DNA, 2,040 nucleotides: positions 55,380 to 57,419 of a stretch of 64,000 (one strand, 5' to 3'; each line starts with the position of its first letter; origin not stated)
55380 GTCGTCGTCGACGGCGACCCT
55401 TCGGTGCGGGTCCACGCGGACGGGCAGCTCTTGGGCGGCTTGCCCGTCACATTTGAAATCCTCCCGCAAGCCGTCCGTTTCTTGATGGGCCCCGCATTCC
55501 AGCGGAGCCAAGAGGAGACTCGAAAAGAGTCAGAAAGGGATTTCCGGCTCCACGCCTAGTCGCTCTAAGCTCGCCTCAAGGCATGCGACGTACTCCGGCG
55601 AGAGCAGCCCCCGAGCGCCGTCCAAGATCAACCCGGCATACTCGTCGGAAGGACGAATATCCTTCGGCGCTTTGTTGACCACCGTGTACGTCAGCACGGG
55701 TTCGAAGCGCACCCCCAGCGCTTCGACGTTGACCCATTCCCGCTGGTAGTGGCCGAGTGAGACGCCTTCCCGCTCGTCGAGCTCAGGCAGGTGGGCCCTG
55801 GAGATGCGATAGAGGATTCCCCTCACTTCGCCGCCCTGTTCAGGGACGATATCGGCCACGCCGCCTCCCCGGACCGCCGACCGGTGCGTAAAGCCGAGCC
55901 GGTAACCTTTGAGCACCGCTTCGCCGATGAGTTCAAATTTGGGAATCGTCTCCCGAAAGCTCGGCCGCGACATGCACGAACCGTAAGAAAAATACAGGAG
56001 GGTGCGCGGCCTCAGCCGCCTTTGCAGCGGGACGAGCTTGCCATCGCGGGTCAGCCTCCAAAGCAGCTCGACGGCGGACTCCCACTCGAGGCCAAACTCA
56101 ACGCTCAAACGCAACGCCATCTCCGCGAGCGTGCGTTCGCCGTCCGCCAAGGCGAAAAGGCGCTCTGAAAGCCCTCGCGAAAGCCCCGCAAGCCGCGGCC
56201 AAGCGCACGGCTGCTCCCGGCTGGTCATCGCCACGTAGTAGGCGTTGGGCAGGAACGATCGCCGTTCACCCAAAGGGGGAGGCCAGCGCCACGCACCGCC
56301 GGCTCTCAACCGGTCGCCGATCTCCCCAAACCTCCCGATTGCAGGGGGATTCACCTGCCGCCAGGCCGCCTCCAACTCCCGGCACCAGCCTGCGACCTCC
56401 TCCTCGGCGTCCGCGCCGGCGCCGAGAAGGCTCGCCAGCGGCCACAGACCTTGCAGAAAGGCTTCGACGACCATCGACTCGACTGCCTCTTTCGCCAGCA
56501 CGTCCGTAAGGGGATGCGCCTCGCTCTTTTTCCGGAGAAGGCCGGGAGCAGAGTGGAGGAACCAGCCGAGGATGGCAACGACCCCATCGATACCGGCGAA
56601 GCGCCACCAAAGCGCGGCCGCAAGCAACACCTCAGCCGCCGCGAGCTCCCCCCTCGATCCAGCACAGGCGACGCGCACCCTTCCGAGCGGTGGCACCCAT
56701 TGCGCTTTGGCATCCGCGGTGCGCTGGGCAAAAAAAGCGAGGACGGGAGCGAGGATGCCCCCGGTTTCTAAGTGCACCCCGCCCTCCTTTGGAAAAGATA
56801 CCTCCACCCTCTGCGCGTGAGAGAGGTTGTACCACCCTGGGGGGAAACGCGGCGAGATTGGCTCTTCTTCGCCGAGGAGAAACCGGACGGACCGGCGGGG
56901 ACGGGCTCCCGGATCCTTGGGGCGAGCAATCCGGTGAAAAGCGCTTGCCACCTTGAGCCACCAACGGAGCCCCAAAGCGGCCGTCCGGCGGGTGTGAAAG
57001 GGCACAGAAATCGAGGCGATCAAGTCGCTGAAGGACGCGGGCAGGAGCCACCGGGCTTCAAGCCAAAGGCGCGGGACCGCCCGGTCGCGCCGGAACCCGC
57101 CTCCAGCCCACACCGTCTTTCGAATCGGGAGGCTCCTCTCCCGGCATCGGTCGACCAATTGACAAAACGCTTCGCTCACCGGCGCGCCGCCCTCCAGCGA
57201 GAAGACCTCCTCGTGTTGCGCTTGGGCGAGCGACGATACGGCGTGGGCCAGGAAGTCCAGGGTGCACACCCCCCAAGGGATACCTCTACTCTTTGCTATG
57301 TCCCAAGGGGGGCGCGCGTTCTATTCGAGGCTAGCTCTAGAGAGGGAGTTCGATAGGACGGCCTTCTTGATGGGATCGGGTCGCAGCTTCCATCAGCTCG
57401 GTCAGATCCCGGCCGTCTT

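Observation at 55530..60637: Uncharacterised five-gene minus-strand cluster: PqqD(RRE)-GGCT multidomain protein, Gfo/Idh/MocA oxidoreductase, two unknown acidic proteins and a propeptide-bearing subtilisin without signal peptide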

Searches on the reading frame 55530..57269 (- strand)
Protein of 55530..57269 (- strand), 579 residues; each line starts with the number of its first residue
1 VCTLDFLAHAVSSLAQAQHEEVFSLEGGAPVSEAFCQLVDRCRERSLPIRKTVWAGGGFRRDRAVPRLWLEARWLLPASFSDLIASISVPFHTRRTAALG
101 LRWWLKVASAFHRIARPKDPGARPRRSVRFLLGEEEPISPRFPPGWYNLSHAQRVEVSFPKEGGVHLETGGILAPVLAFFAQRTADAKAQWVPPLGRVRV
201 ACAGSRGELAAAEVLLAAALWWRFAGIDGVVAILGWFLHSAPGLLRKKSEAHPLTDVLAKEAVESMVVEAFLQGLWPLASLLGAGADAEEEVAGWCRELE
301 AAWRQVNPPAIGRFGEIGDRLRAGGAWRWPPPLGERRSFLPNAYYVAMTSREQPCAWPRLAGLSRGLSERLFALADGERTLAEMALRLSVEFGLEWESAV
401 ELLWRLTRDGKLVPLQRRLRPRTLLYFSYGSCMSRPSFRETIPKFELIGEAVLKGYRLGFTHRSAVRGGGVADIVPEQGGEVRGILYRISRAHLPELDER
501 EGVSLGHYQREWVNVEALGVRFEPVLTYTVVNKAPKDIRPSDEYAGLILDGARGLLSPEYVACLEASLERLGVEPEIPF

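Call 3: search_protein_families(library=pfam, proteins=[window:55530-57269:-], max_evalue=1)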
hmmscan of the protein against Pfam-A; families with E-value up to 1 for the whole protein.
window:55530-57269:- (579 aa): 3 families
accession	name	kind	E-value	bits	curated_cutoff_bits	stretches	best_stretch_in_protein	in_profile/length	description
PF13772.11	AIG2_2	-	5.8e-12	46.3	27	1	481-563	1-82/83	AIG2-like family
PF06094.17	GGACT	-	4.1e-10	40.7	22.8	1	426-532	1-104/120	Gamma-glutamyl cyclotransferase, AIG2-like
PF04752.17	ChaC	-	0.0089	16.5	21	1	427-529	4-112/176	ChaC-like protein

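Call 4: search_protein_families(library=ncbifam, proteins=[window:55530-57269:-], max_evalue=1)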
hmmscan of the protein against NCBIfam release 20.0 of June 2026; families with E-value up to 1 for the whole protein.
window:55530-57269:- (579 aa): 0 families

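Call 5: find_homologous_proteins(query=window:55530-57269:-)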
Query window:55530-57269:- (579 aa): 12 proteins with E <= 0.001 among 8000 candidates.
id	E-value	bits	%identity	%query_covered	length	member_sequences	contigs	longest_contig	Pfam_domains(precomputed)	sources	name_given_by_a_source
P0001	0.0e+0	1303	99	100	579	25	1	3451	PF13772.12,PF06094.18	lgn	-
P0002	0.0e+0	1149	89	100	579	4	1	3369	PF13772.12,PF06094.18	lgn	-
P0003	8.9e-217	740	64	94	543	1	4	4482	PF13772.12,PF06094.18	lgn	-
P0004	3.0e-151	523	48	100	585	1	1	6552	PF13772.12,PF06094.18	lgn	-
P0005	1.9e-142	494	48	100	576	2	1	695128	PF13772.12,PF06094.18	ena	-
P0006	5.7e-140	486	47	100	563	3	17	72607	PF13772.12,PF06094.18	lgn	-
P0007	9.7e-139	482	49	93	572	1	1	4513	PF13772.12,PF06094.18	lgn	-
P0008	7.3e-138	479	48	100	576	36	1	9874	PF13772.12,PF06094.18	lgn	-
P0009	1.9e-133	465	53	78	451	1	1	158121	PF13772.12,PF06094.18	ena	-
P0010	1.6e-129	452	49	87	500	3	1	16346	PF13772.12,PF06094.18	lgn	-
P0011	1.5e-125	439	43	93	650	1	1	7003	PF13772.12,PF06094.18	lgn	-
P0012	2.3e-59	220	33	79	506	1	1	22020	-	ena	-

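Call 6: find_encoding_contigs(protein=P0005, flank=10000, max_places=2)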
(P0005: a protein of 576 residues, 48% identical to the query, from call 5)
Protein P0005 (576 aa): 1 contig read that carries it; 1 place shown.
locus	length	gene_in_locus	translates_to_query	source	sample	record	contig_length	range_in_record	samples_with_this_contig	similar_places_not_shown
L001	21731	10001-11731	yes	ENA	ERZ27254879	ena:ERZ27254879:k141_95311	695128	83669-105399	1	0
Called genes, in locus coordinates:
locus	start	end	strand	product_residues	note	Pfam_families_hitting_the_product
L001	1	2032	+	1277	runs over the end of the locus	PF00580:UvrD-helicase, PF13245:AAA_19, PF01443:Viral_helicase1 (faint), PF13361:UvrD_C, PF13538:UvrD_C_2 (weak), PF12705:PDDEXK_1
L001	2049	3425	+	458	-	PF01743:PolyA_pol, PF12627:PolyA_pol_RNAbd, PF01966:HD, PF13735:tRNA_NucTran2_2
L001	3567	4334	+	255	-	PF00142:Fer4_NifH, PF01656:CbiA, PF02374:ArsA_ATPase (weak), PF06564:CBP_BcsQ (weak), PF09140:MipZ (weak), PF10609:ParA, PF13614:AAA_31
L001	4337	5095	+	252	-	PF01887:SAM_HAT_N, PF20257:SAM_HAT_C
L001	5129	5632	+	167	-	PF00075:RNase_H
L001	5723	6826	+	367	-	PF00082:Peptidase_S8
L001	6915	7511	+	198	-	-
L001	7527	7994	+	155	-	-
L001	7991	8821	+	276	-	PF02811:PHP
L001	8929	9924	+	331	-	PF01408:GFO_IDH_MocA, PF03447:NAD_binding_3 (faint), PF02894:GFO_IDH_MocA_C, PF22725:GFO_IDH_MocA_C3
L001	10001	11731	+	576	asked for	PF06094:GGACT, PF13772:AIG2_2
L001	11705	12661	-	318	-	PF00781:DAGK_cat, PF19279:YegS_C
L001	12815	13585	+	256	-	PF00106:adh_short, PF13561:adh_short_C2, PF23441:SDR (weak)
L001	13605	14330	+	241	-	PF04198:Sugar-bind (faint), PF01182:Glucosamine_iso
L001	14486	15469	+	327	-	PF04055:Radical_SAM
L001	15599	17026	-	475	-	PF01645:Glu_synthase, PF01070:FMN_dh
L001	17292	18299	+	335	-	PF01476:LysM, PF02796:HTH_7 (faint), PF23446:LysM1_NFP_LYK (faint), PF23473:LysM3_LYK4_5 (faint), PF01476:LysM, PF01551:Peptidase_M23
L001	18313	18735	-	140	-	PF10025:DUF2267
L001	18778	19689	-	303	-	PF02775:TPP_enzyme_C, PF12367:PFO_beta_C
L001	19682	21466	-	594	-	PF01558:POR, PF01855:POR_N, PF17147:PFOR_II (faint)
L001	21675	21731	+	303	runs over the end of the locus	PF00941:FAD_binding_5, PF03450:CO_deh_flav_C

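Call 7: find_encoding_contigs(protein=P0006, flank=10000, max_places=2)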
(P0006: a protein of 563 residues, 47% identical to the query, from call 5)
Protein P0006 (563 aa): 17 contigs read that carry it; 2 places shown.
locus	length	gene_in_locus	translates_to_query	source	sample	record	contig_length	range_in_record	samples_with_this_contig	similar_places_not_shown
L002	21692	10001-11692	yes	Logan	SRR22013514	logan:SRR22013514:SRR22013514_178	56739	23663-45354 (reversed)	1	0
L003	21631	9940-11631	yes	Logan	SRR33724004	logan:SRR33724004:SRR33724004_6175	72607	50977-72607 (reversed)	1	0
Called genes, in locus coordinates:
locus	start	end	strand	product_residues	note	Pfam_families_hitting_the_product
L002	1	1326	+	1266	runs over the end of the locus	PF00580:UvrD-helicase, PF01443:Viral_helicase1 (faint), PF13245:AAA_19, PF00580:UvrD-helicase, PF13361:UvrD_C, PF13538:UvrD_C_2 (weak), PF12705:PDDEXK_1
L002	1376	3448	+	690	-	PF00270:DEAD, PF04851:ResIII, PF13401:AAA_22 (faint), PF13604:AAA_30 (faint), PF22527:DEXQc_Suv3 (weak), PF08148:DSHCT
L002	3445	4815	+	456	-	PF01743:PolyA_pol, PF12627:PolyA_pol_RNAbd, PF01966:HD (faint), PF13735:tRNA_NucTran2_2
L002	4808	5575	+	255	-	PF00142:Fer4_NifH (weak), PF01656:CbiA, PF02374:ArsA_ATPase (weak), PF06564:CBP_BcsQ (weak), PF09140:MipZ (weak), PF10609:ParA, PF13614:AAA_31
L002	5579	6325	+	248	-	PF01887:SAM_HAT_N, PF20257:SAM_HAT_C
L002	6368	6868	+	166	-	PF00075:RNase_H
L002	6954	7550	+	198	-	-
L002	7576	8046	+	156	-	-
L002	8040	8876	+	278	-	PF02811:PHP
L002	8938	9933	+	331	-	PF01408:GFO_IDH_MocA, PF02894:GFO_IDH_MocA_C, PF22725:GFO_IDH_MocA_C3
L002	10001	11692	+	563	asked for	PF06094:GGACT, PF13772:AIG2_2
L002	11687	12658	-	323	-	PF00781:DAGK_cat, PF19279:YegS_C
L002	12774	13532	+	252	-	PF00106:adh_short, PF13561:adh_short_C2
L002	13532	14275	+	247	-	PF01182:Glucosamine_iso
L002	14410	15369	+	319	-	PF04055:Radical_SAM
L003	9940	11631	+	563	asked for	PF06094:GGACT, PF13772:AIG2_2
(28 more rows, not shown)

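Call 8: find_encoding_contigs(protein=P0012, flank=10000, max_places=2)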
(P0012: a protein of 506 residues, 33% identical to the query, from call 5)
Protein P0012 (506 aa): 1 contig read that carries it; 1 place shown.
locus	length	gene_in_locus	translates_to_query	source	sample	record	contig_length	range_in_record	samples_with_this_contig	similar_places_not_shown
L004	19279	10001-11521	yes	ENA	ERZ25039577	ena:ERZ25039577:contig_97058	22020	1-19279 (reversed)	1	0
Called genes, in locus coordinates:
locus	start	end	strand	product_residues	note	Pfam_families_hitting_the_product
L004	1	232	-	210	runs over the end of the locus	-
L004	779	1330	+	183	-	PF12705:PDDEXK_1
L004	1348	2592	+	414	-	PF04851:ResIII, PF13604:AAA_30 (weak), PF00270:DEAD, PF22527:DEXQc_Suv3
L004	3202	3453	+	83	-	PF08148:DSHCT (weak)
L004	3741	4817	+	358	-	PF12627:PolyA_pol_RNAbd, PF01966:HD (weak), PF13735:tRNA_NucTran2_2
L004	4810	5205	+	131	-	PF00142:Fer4_NifH, PF01656:CbiA, PF02374:ArsA_ATPase (weak), PF06564:CBP_BcsQ (faint), PF07015:VirC1 (faint), PF09140:MipZ (weak), PF10609:ParA, PF13614:AAA_31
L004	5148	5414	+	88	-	PF13614:AAA_31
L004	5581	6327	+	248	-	PF01887:SAM_HAT_N, PF20257:SAM_HAT_C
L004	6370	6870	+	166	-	PF00075:RNase_H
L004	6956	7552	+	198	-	-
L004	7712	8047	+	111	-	-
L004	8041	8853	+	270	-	PF02811:PHP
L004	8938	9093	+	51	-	-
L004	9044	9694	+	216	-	PF01408:GFO_IDH_MocA, PF22725:GFO_IDH_MocA_C3, PF02894:GFO_IDH_MocA_C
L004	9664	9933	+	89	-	-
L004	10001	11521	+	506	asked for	-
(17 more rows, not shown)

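Call 10: find_related_loci(query=A1, collection=genome_contigs, flank=10000)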
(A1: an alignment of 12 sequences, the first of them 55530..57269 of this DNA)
Query A1 (579 aa) in genome_contigs; peptide patterns used: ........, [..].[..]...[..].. (x = any residue, [..] = any of these).
24 stretches matched a pattern; 2 encode a relative of the query (tblastn E <= 1e-3); 2 distinct loci.
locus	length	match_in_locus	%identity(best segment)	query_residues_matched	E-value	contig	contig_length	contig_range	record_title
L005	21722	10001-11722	48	3-578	1e-136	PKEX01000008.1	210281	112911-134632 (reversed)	MAG: Clostridia bacterium isolate RSA5 c_000000000008, whole genome shotgun sequence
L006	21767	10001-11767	32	18-579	8e-59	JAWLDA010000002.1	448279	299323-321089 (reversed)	MAG: Limnochordia bacterium isolate 15dZY3.bin.78 NODE_23_length_448279_cov_8.667899, whole genome shotgun sequence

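Call 13: search_protein_families(library=pfam, proteins=[L006:3128-4615:+, L006:4597-5403:+, L006:5516-5983:+, L006:6105-7319:+, L006:7274-8038:+, L006:8035-9225:-, L006:8915-9829:+, L006:9869-11770:+, L006:11420-12283:-, L006:12541-13323:+], max_evalue=0.01)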
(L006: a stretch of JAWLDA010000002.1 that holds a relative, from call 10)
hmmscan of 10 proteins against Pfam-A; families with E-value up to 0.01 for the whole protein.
L006:3128-4615:+ (495 aa): 4 families
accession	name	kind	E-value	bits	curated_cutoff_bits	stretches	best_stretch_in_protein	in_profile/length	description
PF01743.26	PolyA_pol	-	4.3e-37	127.7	23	1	67-190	2-126/126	Poly A polymerase head domain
PF12627.12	PolyA_pol_RNAbd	-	8.7e-15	54.7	22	1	218-276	2-60/64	Probable RNA and SrmB- binding site of polymerase A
PF01966.28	HD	-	7e-09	36.4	22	1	308-370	26-86/116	HD domain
PF13735.12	tRNA_NucTran2_2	-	2.4e-07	31.3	27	1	436-483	101-148/149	tRNA nucleotidyltransferase domain 2 putative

L006:4597-5403:+ (268 aa): 11 families
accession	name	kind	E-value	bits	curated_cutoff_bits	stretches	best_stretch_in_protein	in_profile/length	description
PF13614.12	AAA_31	-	2.9e-53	180.9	27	1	17-190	3-177/177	AAA domain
PF01656.29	CbiA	-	6e-25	88.1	25.4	1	18-241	1-123/125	CobQ/CobB/MinD/ParA nucleotide binding domain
PF00142.24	Fer4_NifH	-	6.9e-11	42.6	25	1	23-59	7-43/271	4Fe-4S iron sulfur cluster binding proteins, NifH/frxC family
PF10609.15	ParA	-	6e-10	39.4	27.1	1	16-56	4-44/246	NUBPL iron-transfer P-loop NTPase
PF06564.18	CBP_BcsQ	-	1.2e-08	35.3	21.3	1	18-260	4-230/234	Cellulose biosynthesis protein BcsQ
PF09140.17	MipZ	-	1.7e-08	34.6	20.7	1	17-54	2-39/262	ATPase MipZ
PF07015.17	VirC1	-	9.3e-06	25.6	24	1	17-55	3-41/231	VirC1 protein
PF02374.21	ArsA_ATPase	-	4.4e-05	23.3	24.3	1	22-55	7-40/305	Anion-transporting ATPase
PF07755.17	DUF1611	-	0.0016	18.3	25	1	27-80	24-77/201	Domain of unknown function (DUF1611_C) P-loop domain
PF16575.11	CLP1_P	-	0.0051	17.1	26.6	1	26-55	4-33/188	mRNA cleavage and polyadenylation factor CLP1 P-loop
PF03308.22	MeaB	-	0.0083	15.6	23.1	0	26-57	43-74/273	Methylmalonyl Co-A mutase-associated GTPase MeaB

L006:5516-5983:+ (155 aa): 1 family
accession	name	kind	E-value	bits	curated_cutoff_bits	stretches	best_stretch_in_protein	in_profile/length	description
PF00075.30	RNase_H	-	2.8e-43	147.9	25.8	1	10-148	3-140/141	RNase H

L006:6105-7319:+ (404 aa): 1 family
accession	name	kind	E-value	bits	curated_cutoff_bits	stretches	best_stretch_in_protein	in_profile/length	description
PF00082.27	Peptidase_S8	-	2.1e-54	185.2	21.8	1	133-361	1-275/288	Subtilase family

L006:7274-8038:+ (254 aa): 0 families

L006:8035-9225:- (396 aa): 4 families
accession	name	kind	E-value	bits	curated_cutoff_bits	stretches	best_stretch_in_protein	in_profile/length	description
PF07690.21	MFS_1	-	9.8e-45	153.4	33.4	2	9-263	1-261/347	Major Facilitator Superfamily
PF12832.13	MFS_1_like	-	2.7e-08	33.7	25.2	1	200-333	207-340/373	MFS_1 like family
PF06779.20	MFS_4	-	0.00019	21.4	26.3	1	89-165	277-353/364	Uncharacterised MFS-type transporter YbfB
PF05977.19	MFS_3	-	0.0019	17.2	27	0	15-179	229-396/524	Transmembrane secretion effector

L006:8915-9829:+ (304 aa): 0 families

L006:9869-11770:+ (633 aa): 2 families
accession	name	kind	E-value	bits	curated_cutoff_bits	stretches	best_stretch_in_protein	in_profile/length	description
PF13772.11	AIG2_2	-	1.3e-11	45.2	27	1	535-617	1-82/83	AIG2-like family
PF06094.17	GGACT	-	1.2e-06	29.6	22.8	1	480-595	1-115/120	Gamma-glutamyl cyclotransferase, AIG2-like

L006:11420-12283:- (287 aa): 0 families

L006:12541-13323:+ (260 aa): 3 families
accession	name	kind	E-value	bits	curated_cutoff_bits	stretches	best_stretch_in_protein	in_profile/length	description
PF13561.12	adh_short_C2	-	9.6e-94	313.8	27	1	18-256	1-236/236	Enoyl-(Acyl carrier protein) reductase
PF00106.31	adh_short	-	2.2e-19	70.2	26.6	1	22-201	9-187/195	short chain dehydrogenase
PF23441.1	SDR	-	0.0006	19.7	27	1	74-254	78-254/258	SDR-like rossmann domain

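Call 22: search_solved_structures(query=A1, max_evalue=10, show_alignments=2)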
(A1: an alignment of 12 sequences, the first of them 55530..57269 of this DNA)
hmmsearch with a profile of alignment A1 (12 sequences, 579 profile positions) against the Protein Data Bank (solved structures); distinct sequences matched with E-value up to 10: 5.
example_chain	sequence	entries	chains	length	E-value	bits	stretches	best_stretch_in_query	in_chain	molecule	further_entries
2qik_A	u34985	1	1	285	2.8e-23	85.7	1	424-571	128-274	UPF0131 protein ykqA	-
2pn7_A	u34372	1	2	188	2e-12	49.9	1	424-567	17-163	human gamma-glutamyl cyclotransferase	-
2i5t_A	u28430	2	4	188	2e-12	49.9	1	424-567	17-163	Protein C7orf24 | Uncharacterized protein C7orf24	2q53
3cry_A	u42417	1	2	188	7.3e-12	48.1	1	424-567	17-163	Gamma-glutamyl cyclotransferase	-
2rbh_A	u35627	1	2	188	1.5e-11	47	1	424-567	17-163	Gamma-glutamyl cyclotransferase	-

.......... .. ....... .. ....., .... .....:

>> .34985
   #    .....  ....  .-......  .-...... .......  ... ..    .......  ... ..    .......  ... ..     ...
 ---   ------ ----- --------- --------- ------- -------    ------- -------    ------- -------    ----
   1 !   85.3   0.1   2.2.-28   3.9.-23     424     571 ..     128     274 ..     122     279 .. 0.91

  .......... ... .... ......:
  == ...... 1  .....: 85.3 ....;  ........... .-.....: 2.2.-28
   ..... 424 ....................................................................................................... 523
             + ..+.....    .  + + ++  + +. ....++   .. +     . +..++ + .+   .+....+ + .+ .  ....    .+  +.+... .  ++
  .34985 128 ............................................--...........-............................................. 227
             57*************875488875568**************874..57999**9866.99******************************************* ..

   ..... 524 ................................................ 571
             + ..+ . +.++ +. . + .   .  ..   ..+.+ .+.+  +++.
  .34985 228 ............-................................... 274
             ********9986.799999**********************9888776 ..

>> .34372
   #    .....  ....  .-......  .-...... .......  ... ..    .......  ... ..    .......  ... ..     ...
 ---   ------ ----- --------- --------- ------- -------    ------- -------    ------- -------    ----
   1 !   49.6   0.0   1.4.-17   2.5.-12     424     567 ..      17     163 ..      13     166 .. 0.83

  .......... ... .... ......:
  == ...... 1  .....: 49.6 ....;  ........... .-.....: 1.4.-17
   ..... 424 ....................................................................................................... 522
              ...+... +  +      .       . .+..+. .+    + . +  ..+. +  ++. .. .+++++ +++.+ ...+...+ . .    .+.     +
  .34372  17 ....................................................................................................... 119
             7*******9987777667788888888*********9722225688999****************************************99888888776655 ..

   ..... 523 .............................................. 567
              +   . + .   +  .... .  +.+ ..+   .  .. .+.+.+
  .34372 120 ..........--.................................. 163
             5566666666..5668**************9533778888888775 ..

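Call 32: search_protein_families(library=pfam, proteins=[L001:7991-8821:+, L001:7527-7994:+], max_evalue=0.1)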
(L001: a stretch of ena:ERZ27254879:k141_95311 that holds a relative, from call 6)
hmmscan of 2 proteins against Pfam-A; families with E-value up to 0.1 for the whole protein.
L001:7991-8821:+ (276 aa): 2 families
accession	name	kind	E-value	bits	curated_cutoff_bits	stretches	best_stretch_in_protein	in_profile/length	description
PF02811.25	PHP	-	3.6e-22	79.9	26.4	1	4-196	1-164/164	PHP domain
PF13263.12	PHP_C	-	0.075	13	21.3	0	214-234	10-30/56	PHP-associated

L001:7527-7994:+ (155 aa): 0 families
